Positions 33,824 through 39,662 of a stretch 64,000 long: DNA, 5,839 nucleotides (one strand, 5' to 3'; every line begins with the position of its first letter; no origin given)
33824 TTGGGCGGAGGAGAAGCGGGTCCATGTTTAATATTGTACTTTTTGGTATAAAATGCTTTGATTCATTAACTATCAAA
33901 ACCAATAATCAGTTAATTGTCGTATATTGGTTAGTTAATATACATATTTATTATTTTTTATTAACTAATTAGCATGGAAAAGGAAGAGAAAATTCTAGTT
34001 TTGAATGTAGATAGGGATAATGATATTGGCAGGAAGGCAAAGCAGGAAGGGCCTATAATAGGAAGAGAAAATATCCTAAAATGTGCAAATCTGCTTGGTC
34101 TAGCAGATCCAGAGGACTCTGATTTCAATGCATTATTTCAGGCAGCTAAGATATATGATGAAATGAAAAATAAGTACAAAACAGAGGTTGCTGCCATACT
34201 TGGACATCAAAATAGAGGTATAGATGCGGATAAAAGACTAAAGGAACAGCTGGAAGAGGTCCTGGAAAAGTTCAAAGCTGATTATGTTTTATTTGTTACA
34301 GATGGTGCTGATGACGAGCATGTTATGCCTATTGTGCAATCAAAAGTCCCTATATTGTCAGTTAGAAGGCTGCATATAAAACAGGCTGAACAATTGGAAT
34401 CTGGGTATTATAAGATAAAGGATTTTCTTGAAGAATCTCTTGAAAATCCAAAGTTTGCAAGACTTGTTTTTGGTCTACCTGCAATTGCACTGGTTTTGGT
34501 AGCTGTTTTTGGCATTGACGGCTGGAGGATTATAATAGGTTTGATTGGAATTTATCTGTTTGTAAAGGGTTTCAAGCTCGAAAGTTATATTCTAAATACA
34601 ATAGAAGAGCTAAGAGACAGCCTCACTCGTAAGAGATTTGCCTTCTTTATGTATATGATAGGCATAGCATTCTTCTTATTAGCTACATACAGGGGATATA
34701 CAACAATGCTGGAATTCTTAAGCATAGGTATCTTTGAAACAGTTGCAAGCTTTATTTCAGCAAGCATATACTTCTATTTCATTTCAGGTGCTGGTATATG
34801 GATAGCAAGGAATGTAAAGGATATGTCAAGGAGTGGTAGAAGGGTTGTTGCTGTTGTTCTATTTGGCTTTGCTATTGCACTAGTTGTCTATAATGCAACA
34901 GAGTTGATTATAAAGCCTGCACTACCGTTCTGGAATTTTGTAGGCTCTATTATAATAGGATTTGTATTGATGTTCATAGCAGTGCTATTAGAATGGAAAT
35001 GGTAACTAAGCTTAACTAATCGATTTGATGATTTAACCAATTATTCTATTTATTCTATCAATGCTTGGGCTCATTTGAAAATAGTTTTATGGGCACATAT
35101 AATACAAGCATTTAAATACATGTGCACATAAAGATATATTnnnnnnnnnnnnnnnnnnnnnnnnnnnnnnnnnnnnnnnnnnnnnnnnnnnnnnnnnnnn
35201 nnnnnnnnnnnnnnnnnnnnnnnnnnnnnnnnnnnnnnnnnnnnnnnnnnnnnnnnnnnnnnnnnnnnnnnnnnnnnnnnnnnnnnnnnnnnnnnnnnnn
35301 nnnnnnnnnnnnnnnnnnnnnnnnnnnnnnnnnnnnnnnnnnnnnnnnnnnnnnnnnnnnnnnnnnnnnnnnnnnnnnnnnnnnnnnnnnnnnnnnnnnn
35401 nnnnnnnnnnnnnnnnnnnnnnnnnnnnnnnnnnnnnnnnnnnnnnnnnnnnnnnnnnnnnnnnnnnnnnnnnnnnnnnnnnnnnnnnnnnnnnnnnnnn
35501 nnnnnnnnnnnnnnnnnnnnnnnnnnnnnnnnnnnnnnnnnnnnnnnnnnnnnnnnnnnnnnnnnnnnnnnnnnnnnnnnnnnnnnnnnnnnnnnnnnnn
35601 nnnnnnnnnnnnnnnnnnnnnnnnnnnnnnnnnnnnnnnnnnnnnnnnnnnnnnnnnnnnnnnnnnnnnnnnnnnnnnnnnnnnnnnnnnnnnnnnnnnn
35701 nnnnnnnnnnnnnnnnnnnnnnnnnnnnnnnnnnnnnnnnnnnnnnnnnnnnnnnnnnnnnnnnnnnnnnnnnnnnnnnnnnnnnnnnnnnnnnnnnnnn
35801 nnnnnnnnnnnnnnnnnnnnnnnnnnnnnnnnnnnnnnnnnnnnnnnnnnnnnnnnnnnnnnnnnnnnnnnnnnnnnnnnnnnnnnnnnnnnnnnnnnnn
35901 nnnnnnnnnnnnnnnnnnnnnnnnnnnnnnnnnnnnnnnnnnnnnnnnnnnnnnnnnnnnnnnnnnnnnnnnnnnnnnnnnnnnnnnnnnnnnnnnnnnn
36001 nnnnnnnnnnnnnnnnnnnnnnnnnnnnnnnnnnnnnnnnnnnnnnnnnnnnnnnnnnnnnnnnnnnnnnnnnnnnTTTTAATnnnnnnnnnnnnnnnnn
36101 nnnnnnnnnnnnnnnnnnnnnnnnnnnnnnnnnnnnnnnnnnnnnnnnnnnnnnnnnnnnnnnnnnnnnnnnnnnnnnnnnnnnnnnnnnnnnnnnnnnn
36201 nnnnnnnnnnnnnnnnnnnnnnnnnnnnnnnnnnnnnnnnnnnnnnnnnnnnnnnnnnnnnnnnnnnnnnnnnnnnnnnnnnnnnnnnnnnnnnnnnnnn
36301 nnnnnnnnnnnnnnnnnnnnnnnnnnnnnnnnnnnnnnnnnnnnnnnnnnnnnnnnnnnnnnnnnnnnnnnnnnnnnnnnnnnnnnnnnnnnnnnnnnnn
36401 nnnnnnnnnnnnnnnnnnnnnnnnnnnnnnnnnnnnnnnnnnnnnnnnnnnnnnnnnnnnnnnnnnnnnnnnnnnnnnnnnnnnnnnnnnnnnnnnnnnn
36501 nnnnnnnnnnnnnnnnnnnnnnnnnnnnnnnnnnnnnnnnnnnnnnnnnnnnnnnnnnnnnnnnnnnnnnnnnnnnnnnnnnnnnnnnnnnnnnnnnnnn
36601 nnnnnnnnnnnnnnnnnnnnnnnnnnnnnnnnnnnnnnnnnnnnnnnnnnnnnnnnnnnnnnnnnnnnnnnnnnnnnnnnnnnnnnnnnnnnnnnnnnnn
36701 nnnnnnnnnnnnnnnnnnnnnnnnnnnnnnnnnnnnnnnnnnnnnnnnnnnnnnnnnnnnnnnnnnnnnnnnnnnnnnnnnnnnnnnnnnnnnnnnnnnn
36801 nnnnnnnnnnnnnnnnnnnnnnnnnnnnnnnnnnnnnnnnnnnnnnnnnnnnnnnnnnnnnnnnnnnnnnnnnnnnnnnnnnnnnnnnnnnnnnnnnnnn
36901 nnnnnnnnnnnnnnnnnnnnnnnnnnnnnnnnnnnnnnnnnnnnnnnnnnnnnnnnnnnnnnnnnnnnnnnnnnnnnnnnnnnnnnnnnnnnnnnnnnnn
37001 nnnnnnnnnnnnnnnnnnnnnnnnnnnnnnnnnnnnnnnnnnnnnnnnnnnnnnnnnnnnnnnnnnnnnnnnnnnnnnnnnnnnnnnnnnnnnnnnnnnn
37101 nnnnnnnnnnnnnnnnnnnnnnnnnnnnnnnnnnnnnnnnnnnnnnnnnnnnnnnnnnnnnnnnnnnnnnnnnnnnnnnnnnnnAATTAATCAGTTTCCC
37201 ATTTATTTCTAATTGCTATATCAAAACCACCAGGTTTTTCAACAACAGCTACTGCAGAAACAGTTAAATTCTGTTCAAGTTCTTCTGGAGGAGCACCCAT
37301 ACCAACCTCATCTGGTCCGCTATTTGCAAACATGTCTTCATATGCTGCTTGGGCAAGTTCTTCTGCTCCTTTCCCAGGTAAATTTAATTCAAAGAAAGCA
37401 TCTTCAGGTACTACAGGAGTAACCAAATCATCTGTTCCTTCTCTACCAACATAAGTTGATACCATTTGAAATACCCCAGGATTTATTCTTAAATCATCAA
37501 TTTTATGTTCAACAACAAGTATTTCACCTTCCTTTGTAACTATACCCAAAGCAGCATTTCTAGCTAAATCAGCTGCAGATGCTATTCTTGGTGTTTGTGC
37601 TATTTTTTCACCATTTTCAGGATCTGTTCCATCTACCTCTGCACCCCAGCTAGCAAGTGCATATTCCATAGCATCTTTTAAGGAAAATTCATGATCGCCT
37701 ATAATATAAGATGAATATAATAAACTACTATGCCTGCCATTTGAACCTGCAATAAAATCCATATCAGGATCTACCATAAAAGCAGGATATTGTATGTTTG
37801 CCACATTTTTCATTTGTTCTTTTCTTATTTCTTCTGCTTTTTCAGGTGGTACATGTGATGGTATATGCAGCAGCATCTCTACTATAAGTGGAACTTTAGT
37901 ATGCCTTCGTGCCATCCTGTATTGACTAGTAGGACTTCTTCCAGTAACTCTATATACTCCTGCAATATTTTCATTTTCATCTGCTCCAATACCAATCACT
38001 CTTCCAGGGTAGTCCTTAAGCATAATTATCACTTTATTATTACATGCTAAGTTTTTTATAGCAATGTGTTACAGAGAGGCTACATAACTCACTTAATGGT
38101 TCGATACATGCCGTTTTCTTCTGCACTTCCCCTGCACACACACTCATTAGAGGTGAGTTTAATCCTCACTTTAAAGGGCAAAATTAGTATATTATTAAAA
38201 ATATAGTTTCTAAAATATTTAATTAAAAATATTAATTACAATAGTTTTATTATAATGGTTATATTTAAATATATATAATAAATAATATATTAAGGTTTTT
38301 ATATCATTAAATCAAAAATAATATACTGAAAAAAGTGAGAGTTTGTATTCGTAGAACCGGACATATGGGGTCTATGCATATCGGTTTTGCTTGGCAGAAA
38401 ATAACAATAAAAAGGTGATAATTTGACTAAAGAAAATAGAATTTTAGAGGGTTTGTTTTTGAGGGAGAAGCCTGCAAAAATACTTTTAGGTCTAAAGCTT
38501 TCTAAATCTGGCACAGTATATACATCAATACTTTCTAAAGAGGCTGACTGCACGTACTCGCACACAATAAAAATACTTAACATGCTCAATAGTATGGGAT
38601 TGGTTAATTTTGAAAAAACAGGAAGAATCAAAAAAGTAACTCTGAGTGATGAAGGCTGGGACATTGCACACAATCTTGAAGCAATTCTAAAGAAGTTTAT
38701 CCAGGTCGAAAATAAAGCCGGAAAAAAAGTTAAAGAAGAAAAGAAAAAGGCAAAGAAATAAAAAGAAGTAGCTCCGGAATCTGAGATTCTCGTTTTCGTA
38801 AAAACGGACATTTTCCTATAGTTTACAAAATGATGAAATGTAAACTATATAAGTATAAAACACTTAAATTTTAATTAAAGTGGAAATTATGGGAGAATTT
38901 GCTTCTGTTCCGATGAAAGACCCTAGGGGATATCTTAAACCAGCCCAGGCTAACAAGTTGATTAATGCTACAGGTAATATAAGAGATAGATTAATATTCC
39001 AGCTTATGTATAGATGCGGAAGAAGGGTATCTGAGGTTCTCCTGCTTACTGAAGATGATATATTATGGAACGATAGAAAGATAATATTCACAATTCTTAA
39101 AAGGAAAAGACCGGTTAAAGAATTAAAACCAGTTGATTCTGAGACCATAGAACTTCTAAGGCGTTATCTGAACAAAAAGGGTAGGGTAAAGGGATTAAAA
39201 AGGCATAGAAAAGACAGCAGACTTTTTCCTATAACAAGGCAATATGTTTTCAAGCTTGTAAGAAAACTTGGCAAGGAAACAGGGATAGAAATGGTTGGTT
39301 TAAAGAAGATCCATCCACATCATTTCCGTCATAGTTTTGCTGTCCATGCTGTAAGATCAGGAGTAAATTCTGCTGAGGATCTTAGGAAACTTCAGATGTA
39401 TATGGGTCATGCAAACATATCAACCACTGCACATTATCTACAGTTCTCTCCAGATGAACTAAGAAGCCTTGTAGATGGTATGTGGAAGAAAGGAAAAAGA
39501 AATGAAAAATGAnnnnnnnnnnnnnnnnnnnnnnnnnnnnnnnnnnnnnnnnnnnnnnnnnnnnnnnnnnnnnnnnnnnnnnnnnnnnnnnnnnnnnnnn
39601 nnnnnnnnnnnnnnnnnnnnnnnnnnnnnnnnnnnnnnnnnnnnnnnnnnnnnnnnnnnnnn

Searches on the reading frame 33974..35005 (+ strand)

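Call 15: search_protein_families(library=pfam, proteins=[window:33974-35005:+])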
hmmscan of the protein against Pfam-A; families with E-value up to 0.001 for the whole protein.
window:33974-35005:+ (343 aa): 1 family
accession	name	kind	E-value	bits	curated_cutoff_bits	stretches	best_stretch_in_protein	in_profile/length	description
PF04123.18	DUF373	-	6.7e-87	292.5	28.3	1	6-330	1-326/335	Domain of unknown function (DUF373)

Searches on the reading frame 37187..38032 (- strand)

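Call 70: search_protein_families(library=pfam, proteins=[window:37187-38032:-])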
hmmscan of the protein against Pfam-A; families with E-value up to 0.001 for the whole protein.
window:37187-38032:- (281 aa): 1 family
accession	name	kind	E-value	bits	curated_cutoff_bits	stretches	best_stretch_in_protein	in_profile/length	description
PF07826.16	IMP_cyclohyd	-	2.3e-11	44.1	28.1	1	8-232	1-173/192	IMP cyclohydrolase-like protein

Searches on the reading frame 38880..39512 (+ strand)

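Call 70: search_protein_families(library=pfam, proteins=[window:38880-39512:+])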
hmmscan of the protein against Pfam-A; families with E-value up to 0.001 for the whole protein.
window:38880-39512:+ (210 aa): 1 family
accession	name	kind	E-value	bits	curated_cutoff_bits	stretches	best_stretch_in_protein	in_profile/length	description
PF00589.27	Phage_integrase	-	4.9e-30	105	27.1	1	19-189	3-168/172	Phage integrase family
